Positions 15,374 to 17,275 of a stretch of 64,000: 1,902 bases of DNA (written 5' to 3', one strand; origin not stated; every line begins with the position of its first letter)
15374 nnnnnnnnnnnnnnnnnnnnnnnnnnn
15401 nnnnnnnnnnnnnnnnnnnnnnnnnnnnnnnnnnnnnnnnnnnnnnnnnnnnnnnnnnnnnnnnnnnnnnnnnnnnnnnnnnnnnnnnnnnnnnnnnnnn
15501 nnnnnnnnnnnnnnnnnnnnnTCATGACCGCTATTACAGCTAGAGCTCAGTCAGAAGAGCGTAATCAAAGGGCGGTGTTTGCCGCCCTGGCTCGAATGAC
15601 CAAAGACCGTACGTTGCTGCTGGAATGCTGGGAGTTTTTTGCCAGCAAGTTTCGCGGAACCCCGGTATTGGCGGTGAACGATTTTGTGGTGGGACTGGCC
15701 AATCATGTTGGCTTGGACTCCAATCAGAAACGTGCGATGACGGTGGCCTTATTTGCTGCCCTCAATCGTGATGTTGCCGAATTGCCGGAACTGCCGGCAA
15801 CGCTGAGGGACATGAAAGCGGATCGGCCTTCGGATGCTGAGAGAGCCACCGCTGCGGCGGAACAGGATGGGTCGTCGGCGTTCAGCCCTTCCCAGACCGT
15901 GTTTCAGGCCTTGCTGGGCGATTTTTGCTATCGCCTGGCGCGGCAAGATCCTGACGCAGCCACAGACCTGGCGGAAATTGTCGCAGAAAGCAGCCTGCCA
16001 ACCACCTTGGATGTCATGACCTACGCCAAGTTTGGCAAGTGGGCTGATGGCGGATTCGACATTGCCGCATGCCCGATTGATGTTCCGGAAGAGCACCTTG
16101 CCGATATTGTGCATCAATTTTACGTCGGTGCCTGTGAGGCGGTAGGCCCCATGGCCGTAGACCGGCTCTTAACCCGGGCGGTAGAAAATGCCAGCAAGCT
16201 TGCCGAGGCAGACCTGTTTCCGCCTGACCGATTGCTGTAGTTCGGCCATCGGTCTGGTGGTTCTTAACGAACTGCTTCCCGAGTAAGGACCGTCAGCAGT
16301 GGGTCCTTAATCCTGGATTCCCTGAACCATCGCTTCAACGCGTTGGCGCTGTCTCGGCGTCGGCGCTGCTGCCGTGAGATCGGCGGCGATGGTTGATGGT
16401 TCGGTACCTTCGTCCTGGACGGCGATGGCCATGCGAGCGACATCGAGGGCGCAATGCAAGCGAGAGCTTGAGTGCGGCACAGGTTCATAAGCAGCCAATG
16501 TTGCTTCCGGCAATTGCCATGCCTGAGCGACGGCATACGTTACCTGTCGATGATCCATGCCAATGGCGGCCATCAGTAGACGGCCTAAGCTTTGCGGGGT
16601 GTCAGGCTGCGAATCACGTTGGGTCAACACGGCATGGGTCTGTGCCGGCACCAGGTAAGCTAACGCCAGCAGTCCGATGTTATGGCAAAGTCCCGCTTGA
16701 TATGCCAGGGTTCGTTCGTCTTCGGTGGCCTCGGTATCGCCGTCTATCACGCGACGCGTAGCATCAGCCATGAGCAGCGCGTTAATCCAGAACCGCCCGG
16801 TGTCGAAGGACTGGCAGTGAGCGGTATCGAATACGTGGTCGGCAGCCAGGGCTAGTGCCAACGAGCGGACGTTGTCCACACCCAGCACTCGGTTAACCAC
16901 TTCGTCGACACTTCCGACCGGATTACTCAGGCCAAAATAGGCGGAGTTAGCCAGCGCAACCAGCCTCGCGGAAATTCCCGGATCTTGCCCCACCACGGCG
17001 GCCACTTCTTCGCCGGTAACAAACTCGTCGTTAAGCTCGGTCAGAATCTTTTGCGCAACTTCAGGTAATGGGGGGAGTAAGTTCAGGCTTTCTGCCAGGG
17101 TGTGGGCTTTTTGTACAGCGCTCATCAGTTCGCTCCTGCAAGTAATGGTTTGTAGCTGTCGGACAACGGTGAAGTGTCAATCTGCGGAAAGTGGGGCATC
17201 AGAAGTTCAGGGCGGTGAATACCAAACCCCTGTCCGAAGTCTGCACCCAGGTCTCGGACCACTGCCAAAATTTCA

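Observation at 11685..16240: Ammonium transporter embedded in a CheA-like kinase / CheY / CheX operon: candidate ammonium-sensing phosphorelay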

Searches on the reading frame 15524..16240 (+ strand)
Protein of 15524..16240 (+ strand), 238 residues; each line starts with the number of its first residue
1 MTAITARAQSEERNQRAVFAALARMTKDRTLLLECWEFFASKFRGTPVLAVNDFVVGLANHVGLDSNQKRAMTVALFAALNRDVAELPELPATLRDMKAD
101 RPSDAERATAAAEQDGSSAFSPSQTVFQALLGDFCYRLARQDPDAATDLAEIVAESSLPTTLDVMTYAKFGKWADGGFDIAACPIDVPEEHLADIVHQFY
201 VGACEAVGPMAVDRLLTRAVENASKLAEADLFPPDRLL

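Call 3: search_protein_families(library=pfam, proteins=[window:15524-16240:+], max_evalue=0.01)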
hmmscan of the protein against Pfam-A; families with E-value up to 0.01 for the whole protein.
window:15524-16240:+ (238 aa): 0 families

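Call 4: search_protein_families(library=ncbifam, proteins=[window:15524-16240:+], max_evalue=0.01)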
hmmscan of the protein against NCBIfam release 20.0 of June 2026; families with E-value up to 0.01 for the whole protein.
window:15524-16240:+ (238 aa): 0 families

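Call 29: find_homologous_proteins(query=A2, max_evalue=0.001)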
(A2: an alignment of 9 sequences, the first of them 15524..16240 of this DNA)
Query A2 (9 sequences) (238 aa, profile of the alignment): 47 proteins with E <= 0.001 among 7197 candidates.
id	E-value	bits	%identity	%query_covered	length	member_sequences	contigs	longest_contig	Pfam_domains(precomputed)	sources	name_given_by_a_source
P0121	7.9e-83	296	44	100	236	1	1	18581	-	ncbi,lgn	-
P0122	4.1e-82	293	100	100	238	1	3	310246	-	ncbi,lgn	ncbi:MAG: hypothetical protein AB8B96_01055 [Lysobacterales bacterium]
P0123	1.1e-78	282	23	94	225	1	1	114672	-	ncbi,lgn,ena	-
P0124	2.4e-74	268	80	100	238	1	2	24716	-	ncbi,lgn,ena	-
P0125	3.4e-74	267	71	100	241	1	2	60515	-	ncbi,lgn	-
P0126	4.3e-74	267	23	90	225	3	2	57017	-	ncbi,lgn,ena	-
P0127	3.4e-63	231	27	95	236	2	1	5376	-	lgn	-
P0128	9.6e-60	220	22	87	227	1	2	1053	-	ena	-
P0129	3.2e-59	218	23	87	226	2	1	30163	-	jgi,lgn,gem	-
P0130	4.4e-59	218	22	87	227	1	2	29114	-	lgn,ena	-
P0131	2.1e-55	206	22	90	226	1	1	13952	-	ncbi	-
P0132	1.6e-22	98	49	21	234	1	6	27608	-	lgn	-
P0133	3.4e-20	91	28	95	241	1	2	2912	-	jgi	jgi:hypothetical protein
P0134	3.9e-19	87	49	21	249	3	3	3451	-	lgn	-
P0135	4.1e-19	87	45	24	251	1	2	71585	-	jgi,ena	-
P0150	4.2e-17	81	44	23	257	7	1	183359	-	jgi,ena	jgi:hypothetical protein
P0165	7.7e-15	73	46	23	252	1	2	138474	-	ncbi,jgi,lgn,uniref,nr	ncbi:hypothetical protein [Sphaerotilus sp.]|jgi:hypothetical protein|uniref:hypothetical protein n=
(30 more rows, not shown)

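Call 30: find_encoding_contigs(protein=P0165, flank=8000, max_places=1)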
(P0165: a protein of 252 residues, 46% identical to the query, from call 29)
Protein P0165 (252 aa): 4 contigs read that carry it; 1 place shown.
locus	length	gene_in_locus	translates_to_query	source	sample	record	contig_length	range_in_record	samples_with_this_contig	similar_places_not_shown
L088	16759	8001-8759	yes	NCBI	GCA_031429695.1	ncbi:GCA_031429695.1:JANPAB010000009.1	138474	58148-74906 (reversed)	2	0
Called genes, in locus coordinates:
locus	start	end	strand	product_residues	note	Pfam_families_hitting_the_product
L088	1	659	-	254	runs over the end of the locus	PF13369:Transglut_core2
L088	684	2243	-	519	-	PF03023:MurJ, PF13440:Polysacc_synt_3 (weak)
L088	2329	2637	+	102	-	PF01649:Ribosomal_S20p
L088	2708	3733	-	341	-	PF00111:Fer2, PF00970:FAD_binding_6, PF00175:NAD_binding_1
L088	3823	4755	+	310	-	PF01370:Epimerase, PF02254:TrkA_N (weak), PF13460:NAD_binding_10, PF04321:RmlD_sub_bind (weak)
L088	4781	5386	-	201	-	PF08551:DUF1751, PF01694:Rhomboid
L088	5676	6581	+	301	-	PF00291:PALP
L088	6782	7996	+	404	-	PF00909:Ammonium_transp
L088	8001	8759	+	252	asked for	-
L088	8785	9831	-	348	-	-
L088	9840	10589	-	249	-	PF12974:Phosphonate-bd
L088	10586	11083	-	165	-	PF00989:PAS, PF08448:PAS_4 (weak), PF13188:PAS_8 (faint), PF13426:PAS_9, PF08447:PAS_3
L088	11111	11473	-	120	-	PF03259:Robl_LC7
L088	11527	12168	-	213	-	-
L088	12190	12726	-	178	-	PF00071:Ras (weak), PF03029:ATP_bind_1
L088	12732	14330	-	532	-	-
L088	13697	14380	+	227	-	-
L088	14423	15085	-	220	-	-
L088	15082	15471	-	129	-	PF04519:Bactofilin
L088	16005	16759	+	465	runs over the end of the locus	PF00919:UPF0004, PF04055:Radical_SAM, PF01938:TRAM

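Call 31: find_encoding_contigs(protein=P0150, flank=8000, max_places=1)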
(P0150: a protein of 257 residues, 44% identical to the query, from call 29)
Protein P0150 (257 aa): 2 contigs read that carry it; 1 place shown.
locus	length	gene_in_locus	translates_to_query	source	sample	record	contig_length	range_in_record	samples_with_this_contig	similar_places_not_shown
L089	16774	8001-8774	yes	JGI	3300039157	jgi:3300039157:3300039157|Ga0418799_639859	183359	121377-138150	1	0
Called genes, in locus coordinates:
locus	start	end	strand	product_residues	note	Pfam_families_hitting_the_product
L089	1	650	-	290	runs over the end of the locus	PF13369:Transglut_core2, PF13371:TPR_9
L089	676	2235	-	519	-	PF03023:MurJ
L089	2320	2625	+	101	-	PF01649:Ribosomal_S20p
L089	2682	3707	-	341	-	PF00111:Fer2, PF00970:FAD_binding_6, PF00175:NAD_binding_1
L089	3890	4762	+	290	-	PF01370:Epimerase, PF02254:TrkA_N (weak), PF13460:NAD_binding_10, PF04321:RmlD_sub_bind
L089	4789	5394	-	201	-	PF01694:Rhomboid, PF08551:DUF1751 (weak)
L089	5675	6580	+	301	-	PF00291:PALP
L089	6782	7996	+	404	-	PF00909:Ammonium_transp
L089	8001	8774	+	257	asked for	-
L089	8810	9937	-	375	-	-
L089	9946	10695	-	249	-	PF12974:Phosphonate-bd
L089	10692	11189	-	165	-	PF00989:PAS, PF08448:PAS_4 (weak), PF13188:PAS_8 (faint), PF13426:PAS_9, PF08447:PAS_3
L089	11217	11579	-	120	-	PF03259:Robl_LC7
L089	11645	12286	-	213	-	-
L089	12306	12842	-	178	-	PF00071:Ras, PF03029:ATP_bind_1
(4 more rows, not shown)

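Call 32: find_encoding_contigs(protein=P0129, flank=8000, max_places=1)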
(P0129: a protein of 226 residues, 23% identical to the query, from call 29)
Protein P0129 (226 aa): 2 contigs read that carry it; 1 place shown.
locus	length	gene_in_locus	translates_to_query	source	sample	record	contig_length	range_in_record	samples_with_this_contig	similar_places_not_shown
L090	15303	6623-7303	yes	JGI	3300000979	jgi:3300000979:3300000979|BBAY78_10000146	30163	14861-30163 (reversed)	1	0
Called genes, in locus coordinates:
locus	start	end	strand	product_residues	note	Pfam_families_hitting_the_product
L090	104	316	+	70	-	-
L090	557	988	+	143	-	PF07238:PilZ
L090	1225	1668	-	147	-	PF13690:CheX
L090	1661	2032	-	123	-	PF00072:Response_reg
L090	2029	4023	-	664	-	PF02518:HATPase_c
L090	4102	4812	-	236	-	PF09694:Gcw_chp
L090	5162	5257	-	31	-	-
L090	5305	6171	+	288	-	-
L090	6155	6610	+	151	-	PF00909:Ammonium_transp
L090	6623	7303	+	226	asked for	-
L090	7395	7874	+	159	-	PF23023:Anti-Pycsar_Apyc1, PF13691:Lactamase_B_4 (weak), PF00753:Lactamase_B, PF12706:Lactamase_B_2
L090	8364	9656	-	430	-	PF03193:RsgA_GTPase, PF09439:SRPRB (weak), PF00071:Ras (weak), PF01926:MMR_HSR1, PF02421:FeoB_N, PF00009:GTP_EFTU, PF00350:Dynamin_N, PF05128:DUF697, +3 more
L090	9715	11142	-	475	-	PF03193:RsgA_GTPase (faint), PF00350:Dynamin_N (faint), PF01926:MMR_HSR1, PF02421:FeoB_N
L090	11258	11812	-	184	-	PF01435:Peptidase_M48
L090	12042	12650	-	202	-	PF00156:Pribosyltran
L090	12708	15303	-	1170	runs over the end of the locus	PF02463:SMC_N, PF13304:AAA_21 (weak), PF13476:AAA_23, PF06470:SMC_hinge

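Call 39: search_protein_families(library=pfam, proteins=[L088:8785-9831:-, L090:557-988:+], max_evalue=0.001)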
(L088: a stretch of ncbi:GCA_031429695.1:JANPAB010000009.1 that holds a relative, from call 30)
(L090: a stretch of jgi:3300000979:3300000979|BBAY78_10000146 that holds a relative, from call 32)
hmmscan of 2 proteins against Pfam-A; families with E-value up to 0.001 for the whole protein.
L088:8785-9831:- (348 aa): 1 family
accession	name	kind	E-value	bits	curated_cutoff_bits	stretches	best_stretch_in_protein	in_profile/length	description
PF14559.12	TPR_19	-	0.00069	20.3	25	0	300-334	23-57/68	Tetratricopeptide repeat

L090:557-988:+ (143 aa): 1 family
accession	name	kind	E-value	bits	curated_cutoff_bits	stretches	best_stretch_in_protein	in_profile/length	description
PF07238.19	PilZ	-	1.2e-07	32.4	22.5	1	33-126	3-91/102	PilZ domain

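Call 42: predict_structure(alignment_id=A4)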
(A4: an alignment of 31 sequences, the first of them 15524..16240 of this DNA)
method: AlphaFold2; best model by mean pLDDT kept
length: 238 residues; sequences in the alignment: 31
mean_pLDDT: 87.5   pTM: 0.54
mean pLDDT of the five models: 87.5, 85.7, 83.5, 82.9, 82.2
residues with pLDDT >= 90: 161; 70-90: 53; 50-70: 9; < 50: 15
segments of 3 or more residues with pLDDT < 50: 105-107, 109-117
pLDDT, mean of each block of 10 residues (from residue 1): 77 94 91 91 85 93 92 95 93 73 49 54 96 96 94 82 86 91 91 94 97 97 95 95
secondary structure, 60 per line:
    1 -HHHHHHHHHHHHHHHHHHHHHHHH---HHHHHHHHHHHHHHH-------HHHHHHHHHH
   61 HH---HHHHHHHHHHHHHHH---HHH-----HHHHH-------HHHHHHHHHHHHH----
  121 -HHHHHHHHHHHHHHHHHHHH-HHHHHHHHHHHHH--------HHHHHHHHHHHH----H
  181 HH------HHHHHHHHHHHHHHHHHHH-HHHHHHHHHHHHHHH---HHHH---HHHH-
elements in order: H2-25 H29-43 H51-62 H66-80 H92-96 H104-116 H122-141 H143-155 H164-175 H189-207 H209-223 H227-230 H234-237

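Call 47: fold_search(model_id=the predicted structure, library=pdb)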
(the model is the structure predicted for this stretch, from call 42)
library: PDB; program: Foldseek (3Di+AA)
matches with E <= 10: 31; with E <= 0.001: 0
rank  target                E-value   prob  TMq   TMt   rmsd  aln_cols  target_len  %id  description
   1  9lif                  2.5e+00  0.33  0.26  0.37   6.0       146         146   14  Repetitive domain (RP) 1 structure of aciniform spidroin from Latrodectus hesperus (released 2025-10-01)
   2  2q9r                  2.6e+00  0.08  0.17  0.19  16.9       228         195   10  CRYSTAL STRUCTURE OF a DUF416 family protein (SBAL_3149) FROM SHEWANELLA BALTICA OS155 AT 1.91 A RESOLUTION (released 2007-06-26)
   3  5b0l_B                2.7e+00  0.10  0.22  0.17  19.5       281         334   13  Structure of MoeN5-Sso7d fusion protein in complex with beta-nonyl glucoside (released 2016-03-23)
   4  5b0l_C                2.8e+00  0.08  0.21  0.20  20.3       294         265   12  Structure of MoeN5-Sso7d fusion protein in complex with beta-nonyl glucoside (released 2016-03-23)
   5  4c0z_A                3.2e+00  0.25  0.21  0.23   5.8       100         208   18  The N-terminal domain of the Streptococcus pyogenes pilus tip adhesin Cpa (released 2013-11-20)
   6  9k2v_A                3.2e+00  0.07  0.17  0.06  20.7       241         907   15  Cyanophage A4 pre-ejectosome (released 2025-04-09)
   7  4c0z_G                3.7e+00  0.23  0.21  0.23   5.8       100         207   18  The N-terminal domain of the Streptococcus pyogenes pilus tip adhesin Cpa (released 2013-11-20)
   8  4c0z_B                3.7e+00  0.23  0.20  0.22   5.9        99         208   18  The N-terminal domain of the Streptococcus pyogenes pilus tip adhesin Cpa (released 2013-11-20)
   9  4c0z_F                4.0e+00  0.23  0.20  0.22   5.9        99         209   18  The N-terminal domain of the Streptococcus pyogenes pilus tip adhesin Cpa (released 2013-11-20)
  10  9i3k_A                4.0e+00  0.04  0.16  0.14  20.1       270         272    8  Asymmetric cryo-EM reconstruction of the full-length E. coli transmembrane formate transporter FocA (released 2025-10-22)
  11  2d4u_A                4.4e+00  0.03  0.11  0.14  21.5       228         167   14  Crystal Structure of the ligand binding domain of the bacterial serine chemoreceptor Tsr (released 2006-11-14)
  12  4c0z_C                4.6e+00  0.28  0.23  0.26   4.8        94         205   19  The N-terminal domain of the Streptococcus pyogenes pilus tip adhesin Cpa (released 2013-11-20)
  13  4c0z_E                4.8e+00  0.20  0.21  0.23   5.8       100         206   18  The N-terminal domain of the Streptococcus pyogenes pilus tip adhesin Cpa (released 2013-11-20)
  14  4c0z_K                4.8e+00  0.20  0.20  0.22   5.8        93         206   18  The N-terminal domain of the Streptococcus pyogenes pilus tip adhesin Cpa (released 2013-11-20)
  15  6u94                  6.3e+00  0.04  0.17  0.12  17.6       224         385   15  Structure of RND efflux system, outer membrane lipoprotein, NodT family from Burkholderia mallei ATCC 23344 (released 2019-10-02)
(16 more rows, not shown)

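Call 56: find_related_loci(query=A4, collection=metagenome_contigs, flank=10000)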
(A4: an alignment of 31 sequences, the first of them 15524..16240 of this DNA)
Query A4 (238 aa) in metagenome_contigs; peptide patterns used: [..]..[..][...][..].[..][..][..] (x = any residue, [..] = any of these).
397 stretches matched a pattern; 22 encode a relative of the query (tblastn E <= 1e-3); 22 distinct loci.
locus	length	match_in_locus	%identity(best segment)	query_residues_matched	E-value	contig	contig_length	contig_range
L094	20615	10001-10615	28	3-238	4e-16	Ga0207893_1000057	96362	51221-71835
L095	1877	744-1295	29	50-238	4e-13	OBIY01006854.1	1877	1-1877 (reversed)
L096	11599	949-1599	30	48-238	5e-11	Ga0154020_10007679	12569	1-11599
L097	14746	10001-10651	30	48-238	6e-11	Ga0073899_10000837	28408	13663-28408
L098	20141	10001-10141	49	192-238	2e-10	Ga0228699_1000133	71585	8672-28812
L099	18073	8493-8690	44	173-238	4e-10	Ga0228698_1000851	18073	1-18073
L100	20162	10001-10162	44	185-238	6e-10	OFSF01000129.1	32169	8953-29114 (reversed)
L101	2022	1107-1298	44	173-238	1e-9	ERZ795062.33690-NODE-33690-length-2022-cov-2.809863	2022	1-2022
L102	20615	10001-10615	28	3-238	4e-16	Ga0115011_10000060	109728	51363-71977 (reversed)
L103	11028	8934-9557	25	15-238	1e-8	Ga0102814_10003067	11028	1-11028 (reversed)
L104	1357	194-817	23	15-238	2e-8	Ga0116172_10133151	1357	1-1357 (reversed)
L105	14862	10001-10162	41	185-238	4e-8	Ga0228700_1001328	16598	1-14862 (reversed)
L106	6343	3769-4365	25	14-226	4e-8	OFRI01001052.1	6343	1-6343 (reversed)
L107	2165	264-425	39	185-238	8e-8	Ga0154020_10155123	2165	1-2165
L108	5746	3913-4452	26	33-238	1e-7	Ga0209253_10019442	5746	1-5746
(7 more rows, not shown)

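Call 76: search_protein_families(library=phrogs, proteins=[window:15524-16240:+], max_evalue=0.1)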
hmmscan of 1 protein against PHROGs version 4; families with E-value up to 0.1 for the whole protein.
window:15524-16240:+ (238 aa): 0 families

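Call 80: search_protein_representatives(alignment_id=A4)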
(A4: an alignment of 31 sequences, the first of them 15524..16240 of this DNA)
Query: 31 sequences, 236 profile positions. Proteins with E-value up to 0.001 (for the whole library): 808; up to 1e-10: 578; up to 1e-30: 101. The best 150 are listed.
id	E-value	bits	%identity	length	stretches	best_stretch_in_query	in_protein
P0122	1.6e-76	273.7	-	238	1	2-236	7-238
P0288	1.6e-75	270.4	-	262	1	5-236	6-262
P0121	3.3e-71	256.2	-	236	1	2-236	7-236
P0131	1.5e-70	254.1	-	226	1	5-236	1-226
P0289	4.4e-65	236.2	-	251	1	2-236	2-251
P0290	1.9e-62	227.6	-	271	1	1-236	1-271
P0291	5.5e-62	226.1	-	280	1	1-235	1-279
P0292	9.7e-61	222.0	-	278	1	2-236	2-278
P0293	9.7e-61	222.0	-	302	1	5-236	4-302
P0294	6.3e-60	219.3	-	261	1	2-236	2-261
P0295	1.7e-59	217.9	-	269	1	1-236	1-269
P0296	1.2e-58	215.1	-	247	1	1-236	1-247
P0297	1.3e-58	215.1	-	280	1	1-235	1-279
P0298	1.0e-55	205.6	-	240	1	2-236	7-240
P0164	2.1e-55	204.5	-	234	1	2-236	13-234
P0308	8.6e-46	173.1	-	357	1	4-236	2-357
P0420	8.7e-28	114.1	-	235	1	5-236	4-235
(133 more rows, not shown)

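Call 84: find_encoding_contigs(protein=P0420, flank=6000, max_places=2)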
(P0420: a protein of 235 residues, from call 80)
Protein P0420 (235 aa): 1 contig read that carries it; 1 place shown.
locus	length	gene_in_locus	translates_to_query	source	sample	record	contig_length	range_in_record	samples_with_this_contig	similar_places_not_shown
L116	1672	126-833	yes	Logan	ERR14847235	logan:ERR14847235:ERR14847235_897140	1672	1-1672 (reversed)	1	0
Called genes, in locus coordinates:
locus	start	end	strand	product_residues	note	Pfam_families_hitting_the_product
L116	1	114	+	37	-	?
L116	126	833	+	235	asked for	-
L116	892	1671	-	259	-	?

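Call 85: find_encoding_contigs(protein=P0308, flank=6000, max_places=2)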
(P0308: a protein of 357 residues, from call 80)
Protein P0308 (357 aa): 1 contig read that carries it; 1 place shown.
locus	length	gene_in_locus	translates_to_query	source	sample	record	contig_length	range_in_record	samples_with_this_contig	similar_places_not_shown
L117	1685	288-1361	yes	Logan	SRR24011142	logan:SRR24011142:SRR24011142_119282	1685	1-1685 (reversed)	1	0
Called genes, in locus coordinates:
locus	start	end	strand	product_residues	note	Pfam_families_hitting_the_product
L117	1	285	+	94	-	?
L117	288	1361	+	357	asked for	-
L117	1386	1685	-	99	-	?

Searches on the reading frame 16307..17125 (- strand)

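Call 3: search_protein_families(library=pfam, proteins=[window:16307-17125:-], max_evalue=0.01)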
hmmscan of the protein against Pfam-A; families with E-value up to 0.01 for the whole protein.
window:16307-17125:- (272 aa): 1 family
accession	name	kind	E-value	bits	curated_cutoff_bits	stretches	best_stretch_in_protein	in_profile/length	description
PF08668.18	HDOD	-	8.8e-40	136.7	22.9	1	17-212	1-189/196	HDOD domain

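Call 4: search_protein_families(library=ncbifam, proteins=[window:16307-17125:-], max_evalue=0.01)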
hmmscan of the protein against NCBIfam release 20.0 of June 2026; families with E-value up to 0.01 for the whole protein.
window:16307-17125:- (272 aa): 0 families
